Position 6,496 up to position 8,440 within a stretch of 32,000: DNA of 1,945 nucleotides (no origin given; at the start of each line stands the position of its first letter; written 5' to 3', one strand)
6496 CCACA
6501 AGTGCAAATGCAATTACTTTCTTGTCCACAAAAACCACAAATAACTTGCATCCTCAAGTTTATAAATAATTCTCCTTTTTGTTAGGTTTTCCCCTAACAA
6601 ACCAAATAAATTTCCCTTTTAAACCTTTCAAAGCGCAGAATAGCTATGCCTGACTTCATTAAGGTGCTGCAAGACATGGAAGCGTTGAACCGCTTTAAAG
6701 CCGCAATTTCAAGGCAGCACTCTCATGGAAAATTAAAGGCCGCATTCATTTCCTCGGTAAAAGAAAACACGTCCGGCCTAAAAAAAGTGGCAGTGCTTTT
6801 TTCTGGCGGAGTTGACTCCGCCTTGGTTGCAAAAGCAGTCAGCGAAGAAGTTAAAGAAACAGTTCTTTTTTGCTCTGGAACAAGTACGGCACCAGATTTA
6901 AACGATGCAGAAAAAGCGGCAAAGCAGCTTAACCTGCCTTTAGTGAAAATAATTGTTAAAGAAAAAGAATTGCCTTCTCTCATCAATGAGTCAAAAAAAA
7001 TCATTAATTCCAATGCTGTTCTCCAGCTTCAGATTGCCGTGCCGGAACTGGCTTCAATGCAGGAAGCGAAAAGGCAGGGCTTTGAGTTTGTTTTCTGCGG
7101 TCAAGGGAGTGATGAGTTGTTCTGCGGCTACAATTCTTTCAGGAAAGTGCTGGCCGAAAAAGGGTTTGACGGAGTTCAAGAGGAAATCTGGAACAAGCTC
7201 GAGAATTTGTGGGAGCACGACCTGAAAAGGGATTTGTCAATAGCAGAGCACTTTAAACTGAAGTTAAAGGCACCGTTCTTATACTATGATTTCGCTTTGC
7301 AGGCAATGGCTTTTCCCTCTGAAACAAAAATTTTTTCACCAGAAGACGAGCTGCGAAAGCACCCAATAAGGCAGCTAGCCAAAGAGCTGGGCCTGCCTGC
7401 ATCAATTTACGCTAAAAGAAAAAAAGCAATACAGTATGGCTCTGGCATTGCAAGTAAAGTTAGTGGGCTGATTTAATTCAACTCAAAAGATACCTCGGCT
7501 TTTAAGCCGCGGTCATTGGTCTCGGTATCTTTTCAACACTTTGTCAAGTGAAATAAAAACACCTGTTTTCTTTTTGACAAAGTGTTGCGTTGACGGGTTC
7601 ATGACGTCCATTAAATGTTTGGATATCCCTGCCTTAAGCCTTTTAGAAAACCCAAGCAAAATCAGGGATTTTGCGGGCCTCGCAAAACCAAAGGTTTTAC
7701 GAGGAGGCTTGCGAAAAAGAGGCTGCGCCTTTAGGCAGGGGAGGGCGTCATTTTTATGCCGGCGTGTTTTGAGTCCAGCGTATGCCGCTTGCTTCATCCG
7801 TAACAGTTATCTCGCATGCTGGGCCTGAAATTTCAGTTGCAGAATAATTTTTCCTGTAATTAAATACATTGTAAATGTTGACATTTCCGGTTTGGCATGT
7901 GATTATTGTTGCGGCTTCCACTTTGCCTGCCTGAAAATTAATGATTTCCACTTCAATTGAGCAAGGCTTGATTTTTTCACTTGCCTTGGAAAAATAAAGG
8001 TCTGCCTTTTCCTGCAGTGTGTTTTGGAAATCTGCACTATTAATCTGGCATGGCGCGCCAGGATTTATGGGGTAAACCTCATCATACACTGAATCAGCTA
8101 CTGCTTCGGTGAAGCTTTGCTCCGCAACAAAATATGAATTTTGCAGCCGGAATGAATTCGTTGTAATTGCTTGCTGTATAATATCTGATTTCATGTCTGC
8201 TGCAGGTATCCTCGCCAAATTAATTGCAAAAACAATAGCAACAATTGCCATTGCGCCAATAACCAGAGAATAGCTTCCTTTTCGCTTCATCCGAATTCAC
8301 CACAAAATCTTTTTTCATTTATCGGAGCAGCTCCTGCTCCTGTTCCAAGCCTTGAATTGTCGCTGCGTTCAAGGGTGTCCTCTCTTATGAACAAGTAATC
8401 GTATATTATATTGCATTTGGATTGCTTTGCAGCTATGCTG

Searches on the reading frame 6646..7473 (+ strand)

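Call 48: search_protein_families(library=pfam, proteins=[window:6646-7473:+], max_evalue=0.001)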
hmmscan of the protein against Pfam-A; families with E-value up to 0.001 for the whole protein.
window:6646-7473:+ (276 aa): 5 families
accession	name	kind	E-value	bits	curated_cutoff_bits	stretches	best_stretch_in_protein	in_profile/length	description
PF00733.27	Asn_synthase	-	7.8e-30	105.1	21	2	30-167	2-139/354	Asparagine synthase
PF02540.23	NAD_synthase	-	4.8e-07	29.6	21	1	41-106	14-83/242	NAD synthase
PF24167.1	DUF7411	-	4.6e-06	26.8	28.7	1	47-109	2-63/194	Family of unknown function (DUF7411)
PF03054.22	tRNA_Me_trans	-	2.5e-05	24.5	20.6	0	46-105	1-73/202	tRNA methyl transferase HUP domain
PF06508.19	QueC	-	0.00059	19.8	22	0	48-134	2-80/210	Queuosine biosynthesis protein QueC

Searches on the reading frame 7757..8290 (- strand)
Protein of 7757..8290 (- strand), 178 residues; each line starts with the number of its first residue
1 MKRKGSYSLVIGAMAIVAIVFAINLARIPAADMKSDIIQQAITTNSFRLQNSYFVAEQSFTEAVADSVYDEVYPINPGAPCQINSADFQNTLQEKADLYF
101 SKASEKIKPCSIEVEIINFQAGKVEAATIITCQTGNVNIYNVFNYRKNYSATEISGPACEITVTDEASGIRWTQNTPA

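Call 54: search_protein_families(library=padloc, alignment_id=A4, max_evalue=0.00001)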
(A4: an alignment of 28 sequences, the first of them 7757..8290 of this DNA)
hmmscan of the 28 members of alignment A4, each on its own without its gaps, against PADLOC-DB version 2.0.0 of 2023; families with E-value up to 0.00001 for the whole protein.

A. member 1, window:7757-8290:- (178 aa): 0 families

B. families by the number of members that match (of 28 scanned): 5 families
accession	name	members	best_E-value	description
PDLC03707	HEase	1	5.4e-18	homing endonuclease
PDLC03708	HEase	1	4.7e-14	homing endonuclease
PDLC02926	HTH_VI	1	1.2e-06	-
PDLC03711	HEase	1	3.2e-06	homing endonuclease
PDLC03952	RmrA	1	8.5e-06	-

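Call 55: search_protein_families(library=pfam, alignment_id=A4, max_evalue=0.00001)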
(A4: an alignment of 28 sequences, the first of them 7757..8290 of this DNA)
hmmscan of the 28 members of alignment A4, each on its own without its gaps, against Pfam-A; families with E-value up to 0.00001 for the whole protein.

A. member 1, window:7757-8290:- (178 aa): 0 families

B. families by the number of members that match (of 28 scanned): 25 families
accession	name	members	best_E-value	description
PF00482.28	T2SSF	2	3.2e-21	Type II secretion system (T2SS), protein F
PF04894.17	Nre_N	1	8e-86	Archaeal Nre, N-terminal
PF01970.21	TctA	1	3.8e-52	Tripartite tricarboxylate transporter TctA family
PF01676.23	Metalloenzyme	1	6.1e-52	Metalloenzyme superfamily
PF10143.14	PhosphMutase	1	1.9e-47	2,3-bisphosphoglycerate-independent phosphoglycerate mutase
PF00437.27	T2SSE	1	3.6e-39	Type II/IV secretion system protein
PF04895.17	Nre_C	1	7.9e-33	Archaeal Nre, C-terminal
PF00733.27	Asn_synthase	1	7.8e-30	Asparagine synthase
PF14890.11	Intein_splicing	1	4.2e-25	Intein splicing domain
PF24400.1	DUF7544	1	5.4e-19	Family of unknown function (DUF7544)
PF14528.11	LAGLIDADG_3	1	5.6e-18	LAGLIDADG-like domain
PF09874.14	DUF2101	1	1e-16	Predicted membrane protein (DUF2101)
PF06819.16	Arc_PepC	1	8.4e-16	Archaeal Peptidase A24 C-terminal Domain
PF01037.27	AsnC_trans_reg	1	3.5e-12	Lrp/AsnC ligand binding domain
PF14464.11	Prok-JAB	1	2e-11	Prokaryotic homologs of the JAB domain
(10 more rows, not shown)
